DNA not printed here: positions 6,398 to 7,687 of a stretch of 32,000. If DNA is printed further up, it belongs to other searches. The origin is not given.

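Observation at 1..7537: Three to four paralogous coiled-coil (COG1340-like) genes bracket a surface/membrane module: a candidate uncharacterised envelope-scaffold system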

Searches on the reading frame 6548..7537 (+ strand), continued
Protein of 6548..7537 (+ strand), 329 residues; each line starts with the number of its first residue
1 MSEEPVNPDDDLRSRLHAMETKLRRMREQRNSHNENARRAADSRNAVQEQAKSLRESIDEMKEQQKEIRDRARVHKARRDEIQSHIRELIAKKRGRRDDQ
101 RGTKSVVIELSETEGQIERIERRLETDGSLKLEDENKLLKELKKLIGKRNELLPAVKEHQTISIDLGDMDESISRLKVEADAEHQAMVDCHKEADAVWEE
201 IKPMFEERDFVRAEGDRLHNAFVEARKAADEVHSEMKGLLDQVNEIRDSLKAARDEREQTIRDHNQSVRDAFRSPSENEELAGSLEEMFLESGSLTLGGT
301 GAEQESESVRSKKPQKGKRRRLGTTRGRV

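Call 50: find_related_loci(query=A5, collection=metagenome_contigs, flank=10000)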
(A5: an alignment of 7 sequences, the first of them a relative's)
Query A5 (335 aa) in metagenome_contigs; peptide patterns used: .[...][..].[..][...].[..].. (x = any residue, [..] = any of these).
448 stretches matched a pattern; 391 encode a relative of the query (tblastn E <= 1e-3); the best 80 are kept; 80 distinct loci.
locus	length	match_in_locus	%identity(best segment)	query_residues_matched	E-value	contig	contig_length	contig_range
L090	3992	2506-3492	94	1-329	0e+0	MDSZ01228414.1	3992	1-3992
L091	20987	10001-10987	86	1-329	0e+0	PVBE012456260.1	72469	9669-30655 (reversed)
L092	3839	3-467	86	175-329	1e-84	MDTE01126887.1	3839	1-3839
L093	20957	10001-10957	41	13-334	5e-77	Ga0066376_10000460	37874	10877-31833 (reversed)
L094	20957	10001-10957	43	13-334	5e-77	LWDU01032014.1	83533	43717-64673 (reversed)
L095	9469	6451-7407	42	13-334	3e-76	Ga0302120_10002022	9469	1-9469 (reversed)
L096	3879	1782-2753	41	8-332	2e-75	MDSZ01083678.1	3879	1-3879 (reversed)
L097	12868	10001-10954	41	13-331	1e-74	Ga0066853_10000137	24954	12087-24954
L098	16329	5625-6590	41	13-335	5e-75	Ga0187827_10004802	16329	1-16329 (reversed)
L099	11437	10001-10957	41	12-331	1e-73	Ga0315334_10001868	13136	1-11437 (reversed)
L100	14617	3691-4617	42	8-323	9e-74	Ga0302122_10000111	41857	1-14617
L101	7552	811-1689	41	13-305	4e-71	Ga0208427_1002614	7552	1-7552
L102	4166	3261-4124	42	13-300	6e-71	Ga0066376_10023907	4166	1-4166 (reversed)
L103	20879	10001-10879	41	13-305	3e-70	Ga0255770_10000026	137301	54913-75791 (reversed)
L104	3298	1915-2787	40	9-300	2e-70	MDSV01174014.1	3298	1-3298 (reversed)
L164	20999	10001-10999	37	4-335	2e-63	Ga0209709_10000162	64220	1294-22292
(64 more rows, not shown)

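Call 55: search_protein_families(library=pfam, proteins=[L103:2235-4298:-, L093:1852-3849:-, L164:2064-4241:-], max_evalue=0.01)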
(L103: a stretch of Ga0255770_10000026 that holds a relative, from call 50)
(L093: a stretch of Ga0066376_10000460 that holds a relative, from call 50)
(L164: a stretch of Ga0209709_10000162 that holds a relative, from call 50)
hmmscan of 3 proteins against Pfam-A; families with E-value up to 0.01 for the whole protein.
L103:2235-4298:- (688 aa): 4 families
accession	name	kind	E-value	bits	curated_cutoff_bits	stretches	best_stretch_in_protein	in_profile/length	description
PF22600.2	MTPAP-like_central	-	5.1e-32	111.3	27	1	41-172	1-139/139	Poly(A) RNA polymerase, mitochondrial-like, central palm domain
PF03828.24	PAP_assoc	-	2.8e-12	47.2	22.6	1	257-328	2-60/60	Cid1 family poly A polymerase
PF01909.29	NTP_transf_2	-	4.8e-05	24.1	21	1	71-159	6-77/93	Nucleotidyltransferase domain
PF20750.3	PAP_NTPase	-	0.0045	17.3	27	0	81-153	76-148/194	Poly(A) polymerase nucleotidyltransferase domain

L093:1852-3849:- (666 aa): 0 families

L164:2064-4241:- (726 aa): 5 families
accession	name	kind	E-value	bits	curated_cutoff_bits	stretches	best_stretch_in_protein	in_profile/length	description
PF22600.2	MTPAP-like_central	-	4.6e-30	105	27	1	45-175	1-138/139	Poly(A) RNA polymerase, mitochondrial-like, central palm domain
PF01909.29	NTP_transf_2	-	1.8e-06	28.7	21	1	73-163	4-77/93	Nucleotidyltransferase domain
PF03828.24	PAP_assoc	-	4.6e-06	27.2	22.6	1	282-336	19-60/60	Cid1 family poly A polymerase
PF19088.6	TUTase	-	0.0014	18.8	25.8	1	38-150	15-129/138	TUTase nucleotidyltransferase domain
PF17403.7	Nrap_D2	-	0.0026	18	33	0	184-231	6-52/151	Nrap protein PAP/OAS-like domain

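Call 63: list_cluster_members(proteins=[P0386, P0388, P0390, P0394, P0400, P0414, P0510, P0507, P0496, P0369])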
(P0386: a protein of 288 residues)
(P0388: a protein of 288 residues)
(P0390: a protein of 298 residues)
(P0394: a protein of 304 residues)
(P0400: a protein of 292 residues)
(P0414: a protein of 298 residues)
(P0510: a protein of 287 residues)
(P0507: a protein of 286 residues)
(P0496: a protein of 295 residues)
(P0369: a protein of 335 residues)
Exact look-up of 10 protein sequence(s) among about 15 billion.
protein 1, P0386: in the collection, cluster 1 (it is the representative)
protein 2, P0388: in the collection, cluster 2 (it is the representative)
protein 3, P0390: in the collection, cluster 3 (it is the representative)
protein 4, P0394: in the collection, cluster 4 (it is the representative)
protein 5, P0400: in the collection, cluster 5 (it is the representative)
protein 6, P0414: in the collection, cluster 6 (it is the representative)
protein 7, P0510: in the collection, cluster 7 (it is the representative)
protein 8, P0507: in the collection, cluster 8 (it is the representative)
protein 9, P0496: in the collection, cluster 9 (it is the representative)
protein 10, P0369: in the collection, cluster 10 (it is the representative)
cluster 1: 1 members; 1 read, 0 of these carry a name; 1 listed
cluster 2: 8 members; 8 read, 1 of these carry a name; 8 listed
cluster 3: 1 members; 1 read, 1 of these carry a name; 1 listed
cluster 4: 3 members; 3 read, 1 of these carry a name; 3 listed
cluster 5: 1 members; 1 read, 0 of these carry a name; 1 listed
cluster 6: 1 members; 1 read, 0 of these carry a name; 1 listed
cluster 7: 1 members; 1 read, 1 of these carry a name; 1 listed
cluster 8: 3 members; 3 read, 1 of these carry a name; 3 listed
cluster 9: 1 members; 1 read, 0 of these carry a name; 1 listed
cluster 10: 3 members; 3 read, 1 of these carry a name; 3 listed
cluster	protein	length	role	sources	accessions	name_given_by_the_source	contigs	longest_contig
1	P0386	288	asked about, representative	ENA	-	-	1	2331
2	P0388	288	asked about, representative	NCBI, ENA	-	-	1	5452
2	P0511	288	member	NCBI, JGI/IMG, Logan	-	phosphoserine phosphatase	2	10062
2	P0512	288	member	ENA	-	-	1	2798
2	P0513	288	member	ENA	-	-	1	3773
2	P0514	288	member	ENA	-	-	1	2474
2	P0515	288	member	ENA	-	-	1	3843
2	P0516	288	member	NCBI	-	-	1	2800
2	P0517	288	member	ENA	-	-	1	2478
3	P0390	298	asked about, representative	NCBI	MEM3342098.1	MAG: hypothetical protein QW728_05350 [Thermoplasmata archaeon]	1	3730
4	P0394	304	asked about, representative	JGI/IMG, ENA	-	-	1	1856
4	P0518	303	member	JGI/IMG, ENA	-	uncharacterized coiled-coil DUF342 family protein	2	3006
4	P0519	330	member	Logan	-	-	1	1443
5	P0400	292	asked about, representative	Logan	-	-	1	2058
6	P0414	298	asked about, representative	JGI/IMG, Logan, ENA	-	-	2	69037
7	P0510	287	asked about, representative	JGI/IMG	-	uncharacterized coiled-coil DUF342 family protein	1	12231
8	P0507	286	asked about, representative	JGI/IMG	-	-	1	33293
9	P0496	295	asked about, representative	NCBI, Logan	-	-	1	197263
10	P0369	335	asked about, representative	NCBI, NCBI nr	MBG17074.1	MAG: hypothetical protein CMB77_01790 [Euryarchaeota archaeon] | hypothetical protein [Euryarchaeota archaeon]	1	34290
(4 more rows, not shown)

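Call 72: find_encoding_contigs(protein=P0496, flank=6000, max_places=1)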
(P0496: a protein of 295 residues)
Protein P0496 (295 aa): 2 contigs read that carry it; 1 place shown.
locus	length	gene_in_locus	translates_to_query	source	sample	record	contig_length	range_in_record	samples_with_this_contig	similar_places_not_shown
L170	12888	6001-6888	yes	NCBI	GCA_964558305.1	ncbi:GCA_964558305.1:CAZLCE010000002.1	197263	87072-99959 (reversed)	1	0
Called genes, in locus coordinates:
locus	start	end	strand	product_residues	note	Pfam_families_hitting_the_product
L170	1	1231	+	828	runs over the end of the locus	PF01078:Mg_chelatase (faint), PF07728:AAA_5 (faint), PF17863:AAA_lid_2, PF26791:AAPxQ, PF13519:VWA_2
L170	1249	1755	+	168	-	PF27735:2-thiour_desulf_put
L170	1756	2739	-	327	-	-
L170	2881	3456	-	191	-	PF21800:KH_KRR1_2nd, PF22891:KH_PNO1_2nd, PF00013:KH_1 (weak)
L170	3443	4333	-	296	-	PF01163:RIO1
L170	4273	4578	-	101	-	PF01176:eIF-1a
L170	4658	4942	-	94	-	PF04242:DUF424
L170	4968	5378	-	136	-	PF01873:eIF-5_eIF-2B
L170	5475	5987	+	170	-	PF02572:CobA_CobO_BtuR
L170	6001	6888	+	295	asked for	PF23649:FKBP15 (faint), PF23435:DUF7121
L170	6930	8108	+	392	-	PF04123:DUF373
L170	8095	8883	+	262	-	PF01048:PNP_UDP_1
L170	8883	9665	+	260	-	PF01255:Prenyltransf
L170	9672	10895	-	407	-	PF01926:MMR_HSR1, PF02421:FeoB_N (faint), PF08438:YGR210-like_G4, PF02824:TGS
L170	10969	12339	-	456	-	PF01841:Transglut_core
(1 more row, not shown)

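Call 73: find_encoding_contigs(protein=P0414, flank=6000, max_places=1)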
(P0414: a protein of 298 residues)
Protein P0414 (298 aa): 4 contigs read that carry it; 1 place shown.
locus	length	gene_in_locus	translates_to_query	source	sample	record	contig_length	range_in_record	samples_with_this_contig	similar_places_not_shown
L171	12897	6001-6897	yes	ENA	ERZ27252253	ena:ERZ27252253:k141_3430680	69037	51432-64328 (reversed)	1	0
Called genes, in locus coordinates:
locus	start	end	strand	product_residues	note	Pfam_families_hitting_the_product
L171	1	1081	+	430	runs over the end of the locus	PF02403:Seryl_tRNA_N, PF00587:tRNA-synt_2b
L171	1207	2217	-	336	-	-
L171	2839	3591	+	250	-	-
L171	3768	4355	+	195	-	-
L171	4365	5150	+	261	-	-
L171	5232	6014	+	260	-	PF00731:AIRC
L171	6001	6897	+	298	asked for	PF23435:DUF7121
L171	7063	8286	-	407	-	PF27849:MAST (weak)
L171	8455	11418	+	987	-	PF13191:AAA_16, PF13401:AAA_22 (faint), PF00515:TPR_1 (faint), PF07719:TPR_2 (faint), PF13181:TPR_8 (faint), PF13374:TPR_10 (faint), PF17874:TPR_MalT (weak), PF13424:TPR_12, +1 more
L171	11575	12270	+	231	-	PF24270:HTH_Cmi2_C (faint), PF12840:HTH_20, PF13412:HTH_24 (faint), PF01022:HTH_5, PF03551:PadR (faint), PF08279:HTH_11 (faint), PF12802:MarR_2 (faint), PF21476:PF0610-like_N (faint), +1 more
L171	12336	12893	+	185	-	PF00011:HSP20, PF17886:ArsA_HSP20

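Call 74: find_encoding_contigs(protein=P0507, flank=6000, max_places=1)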
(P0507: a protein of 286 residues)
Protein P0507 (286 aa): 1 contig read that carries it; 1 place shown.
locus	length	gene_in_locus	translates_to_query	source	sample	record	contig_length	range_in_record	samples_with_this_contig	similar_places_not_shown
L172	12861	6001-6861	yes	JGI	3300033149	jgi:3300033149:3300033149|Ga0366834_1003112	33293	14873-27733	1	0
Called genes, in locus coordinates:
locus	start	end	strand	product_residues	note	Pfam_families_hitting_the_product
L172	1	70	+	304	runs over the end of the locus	PF00535:Glycos_transf_2, PF13641:Glyco_tranf_2_3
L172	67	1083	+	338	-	PF01008:IF-2B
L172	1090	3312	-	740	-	PF02359:CDC48_N, PF02933:CDC48_2, PF00004:AAA, PF05496:RuvB_N (weak), PF13191:AAA_16 (weak), PF17862:AAA_lid_3, PF00004:AAA, PF17862:AAA_lid_3, +21 more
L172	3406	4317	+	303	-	PF02445:NadA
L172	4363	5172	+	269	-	PF01040:UbiA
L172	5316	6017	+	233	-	PF00702:Hydrolase, PF12710:HAD, PF08282:Hydrolase_3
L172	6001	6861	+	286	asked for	PF23435:DUF7121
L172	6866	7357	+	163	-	PF13412:HTH_24 (weak), PF22482:AsnC_trans_reg_3 (weak), PF01037:AsnC_trans_reg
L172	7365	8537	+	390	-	PF00155:Aminotran_1_2, PF00266:Aminotran_5 (weak), PF01041:DegT_DnrJ_EryC1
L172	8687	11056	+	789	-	PF03063:Prismane, PF13237:Fer4_10 (faint), PF13183:Fer4_8 (faint), PF13484:Fer4_16 (faint), PF13534:Fer4_17 (faint), PF00037:Fer4 (faint), PF13187:Fer4_9, PF12838:Fer4_7, +2 more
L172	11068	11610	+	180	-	PF02552:CO_dh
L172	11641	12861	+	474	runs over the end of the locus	PF03598:CdhC, PF19436:ACS_CODH_B_C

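Call 81: search_solved_structures(query=L103:3144-4298:-, max_evalue=0.001, show_alignments=1)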
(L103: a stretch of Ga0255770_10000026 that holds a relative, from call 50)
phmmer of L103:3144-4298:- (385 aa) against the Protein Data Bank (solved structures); distinct sequences matched with E-value up to 0.001: 39.
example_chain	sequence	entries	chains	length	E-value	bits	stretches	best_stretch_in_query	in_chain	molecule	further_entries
7xs4_A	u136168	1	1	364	6.9e-39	137.4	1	49-348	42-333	UTP:RNA uridylyltransferase 1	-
6l3f_A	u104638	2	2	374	7.5e-39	137.3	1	49-347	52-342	UTP:RNA uridylyltransferase 1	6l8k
8oef_A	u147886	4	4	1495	1.2e-38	136.6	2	34-295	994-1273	Terminal uridylyltransferase 7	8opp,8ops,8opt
9w4r_A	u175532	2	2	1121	5.8e-38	134.4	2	38-296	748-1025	Terminal uridylyltransferase 4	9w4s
8ost_A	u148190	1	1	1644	3.2e-37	131.9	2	38-296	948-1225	Terminal uridylyltransferase 4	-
6ywn_A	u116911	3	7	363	2.5e-33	119.2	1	25-294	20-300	CutA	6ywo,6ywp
5w0o_A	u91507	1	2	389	7e-32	114.4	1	33-295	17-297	Terminal uridylyltransferase 7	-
5w0n_A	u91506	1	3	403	8.6e-32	114.1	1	34-293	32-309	Terminal uridylyltransferase 7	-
4ep7_A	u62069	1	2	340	3e-31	112.3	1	59-349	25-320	Poly(A) RNA polymerase protein cid1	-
4fh3_A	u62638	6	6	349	3.2e-31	112.2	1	59-349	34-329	Poly(A) RNA polymerase protein cid1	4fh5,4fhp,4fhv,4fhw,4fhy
4e7x_A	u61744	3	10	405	4.5e-31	111.7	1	59-349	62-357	Poly(A) RNA polymerase protein cid1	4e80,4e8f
5w0b_A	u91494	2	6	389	9e-31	110.7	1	33-295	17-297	Terminal uridylyltransferase 7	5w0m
4ud4_A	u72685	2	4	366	1.1e-30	110.4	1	59-349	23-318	POLY(A) RNA POLYMERASE PROTEIN CID1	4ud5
4nkt_A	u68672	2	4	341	2.2e-30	109.4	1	58-349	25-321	Poly(A) RNA polymerase protein cid1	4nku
4fhx_A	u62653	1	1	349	3e-30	109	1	59-349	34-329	Poly(A) RNA polymerase protein cid1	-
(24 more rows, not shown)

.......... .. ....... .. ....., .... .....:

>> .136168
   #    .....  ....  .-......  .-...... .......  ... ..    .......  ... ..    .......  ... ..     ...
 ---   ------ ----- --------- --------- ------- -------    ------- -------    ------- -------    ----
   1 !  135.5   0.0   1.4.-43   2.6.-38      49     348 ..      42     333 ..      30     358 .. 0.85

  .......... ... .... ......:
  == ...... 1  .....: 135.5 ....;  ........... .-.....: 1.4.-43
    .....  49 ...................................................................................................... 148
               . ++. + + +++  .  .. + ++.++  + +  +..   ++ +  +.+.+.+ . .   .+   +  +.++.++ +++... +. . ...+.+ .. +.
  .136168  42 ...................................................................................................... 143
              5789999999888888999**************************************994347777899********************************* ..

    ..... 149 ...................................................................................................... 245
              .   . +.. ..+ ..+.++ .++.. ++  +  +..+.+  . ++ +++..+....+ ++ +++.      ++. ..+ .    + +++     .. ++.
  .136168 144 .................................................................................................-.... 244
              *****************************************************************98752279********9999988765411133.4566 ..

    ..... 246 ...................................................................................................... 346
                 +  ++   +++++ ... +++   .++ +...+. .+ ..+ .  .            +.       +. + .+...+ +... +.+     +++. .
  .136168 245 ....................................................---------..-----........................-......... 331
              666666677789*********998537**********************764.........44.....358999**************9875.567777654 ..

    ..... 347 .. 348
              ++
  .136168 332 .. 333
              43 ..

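Call 87: search_protein_families(library=padloc, proteins=[window:6548-7537:+, L103:2235-4298:-], max_evalue=0.001)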
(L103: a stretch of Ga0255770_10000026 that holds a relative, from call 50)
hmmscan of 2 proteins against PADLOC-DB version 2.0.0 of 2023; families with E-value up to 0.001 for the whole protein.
window:6548-7537:+ (329 aa): 1 family
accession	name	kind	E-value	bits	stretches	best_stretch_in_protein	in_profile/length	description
PDLC00553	JetC2|JetC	-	0.00011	18.2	1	11-268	858-1112/1361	DUF3584 domain; MukB-like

L103:2235-4298:- (688 aa): 1 family
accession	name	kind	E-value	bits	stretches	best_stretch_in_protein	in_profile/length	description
PDLC00776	Cyclase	-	0.00021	18.8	0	40-120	4-85/287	oligonucleotide-cyclase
